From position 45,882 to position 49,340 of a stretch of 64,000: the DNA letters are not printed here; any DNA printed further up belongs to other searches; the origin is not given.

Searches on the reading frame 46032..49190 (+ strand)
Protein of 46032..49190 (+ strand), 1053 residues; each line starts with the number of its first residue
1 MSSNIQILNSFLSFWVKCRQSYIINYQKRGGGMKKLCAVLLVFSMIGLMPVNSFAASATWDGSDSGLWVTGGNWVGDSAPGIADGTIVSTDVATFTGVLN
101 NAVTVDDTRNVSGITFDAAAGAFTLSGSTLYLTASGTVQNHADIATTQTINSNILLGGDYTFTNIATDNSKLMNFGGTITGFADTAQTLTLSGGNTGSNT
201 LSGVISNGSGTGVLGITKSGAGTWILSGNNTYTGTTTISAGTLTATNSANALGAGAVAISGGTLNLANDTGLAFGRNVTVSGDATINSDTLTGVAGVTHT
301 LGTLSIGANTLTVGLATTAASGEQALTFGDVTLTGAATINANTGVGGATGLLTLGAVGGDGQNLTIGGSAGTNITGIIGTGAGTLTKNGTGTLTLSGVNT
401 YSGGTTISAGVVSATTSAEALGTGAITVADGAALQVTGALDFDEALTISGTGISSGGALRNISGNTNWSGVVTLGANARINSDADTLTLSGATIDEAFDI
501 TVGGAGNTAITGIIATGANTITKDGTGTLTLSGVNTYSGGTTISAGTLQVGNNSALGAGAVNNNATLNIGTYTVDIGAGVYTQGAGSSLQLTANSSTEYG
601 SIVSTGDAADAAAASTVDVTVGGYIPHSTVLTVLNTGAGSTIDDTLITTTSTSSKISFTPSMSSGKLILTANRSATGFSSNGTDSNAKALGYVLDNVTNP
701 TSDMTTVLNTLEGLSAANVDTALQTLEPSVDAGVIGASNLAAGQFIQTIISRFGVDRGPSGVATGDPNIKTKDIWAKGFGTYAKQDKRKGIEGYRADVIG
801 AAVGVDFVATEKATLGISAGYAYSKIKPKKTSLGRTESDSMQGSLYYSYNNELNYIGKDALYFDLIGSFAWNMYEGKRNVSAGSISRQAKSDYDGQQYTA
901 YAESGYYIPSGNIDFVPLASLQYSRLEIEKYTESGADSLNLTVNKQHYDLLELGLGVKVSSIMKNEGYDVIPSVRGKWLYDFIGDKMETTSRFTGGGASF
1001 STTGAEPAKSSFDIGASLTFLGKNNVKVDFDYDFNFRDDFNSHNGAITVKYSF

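Call 70: search_protein_families(library=ncbifam, proteins=[window:46032-49190:+], max_evalue=0.001)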
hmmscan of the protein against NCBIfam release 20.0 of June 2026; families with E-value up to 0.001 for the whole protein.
window:46032-49190:+ (1053 aa): 5 families
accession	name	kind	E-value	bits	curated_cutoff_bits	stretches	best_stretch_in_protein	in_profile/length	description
TIGR02601.1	autotrns_rpt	repeat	1.1e-28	98.6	19.85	3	215-245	1-31/32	beta strand repeat protein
NF051851.1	AtpSerPepEprS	equivalog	4.5e-25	87.9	1700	1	491-1053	424-988/988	autotransporter serine peptidase EprS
NF052635.1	rOmpA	equivalog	7.7e-20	69.6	2600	1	759-1053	1830-2126/2126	out membrane protein rOmpA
NF041657.1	ompB_ricketsia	equivalog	1.1e-16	59.7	2500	1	759-1053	1357-1655/1655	outer membrane protein OmpB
NF011847.1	PRK15319.1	equivalog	2e-09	35.2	2249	1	298-768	685-1116/2050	fibronectin-binding autotransporter adhesin ShdA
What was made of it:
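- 46032..49193 (+): Autotransporter gene (PATR beta-strand repeats plus a C-terminal beta-barrel). It is the conserved downstream neighbour of the ancestral copy. NCBIfam TIGR02601 autotrns_rpt, E 1.1e-28, plus autotransporter C-terminal matches (call 70).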
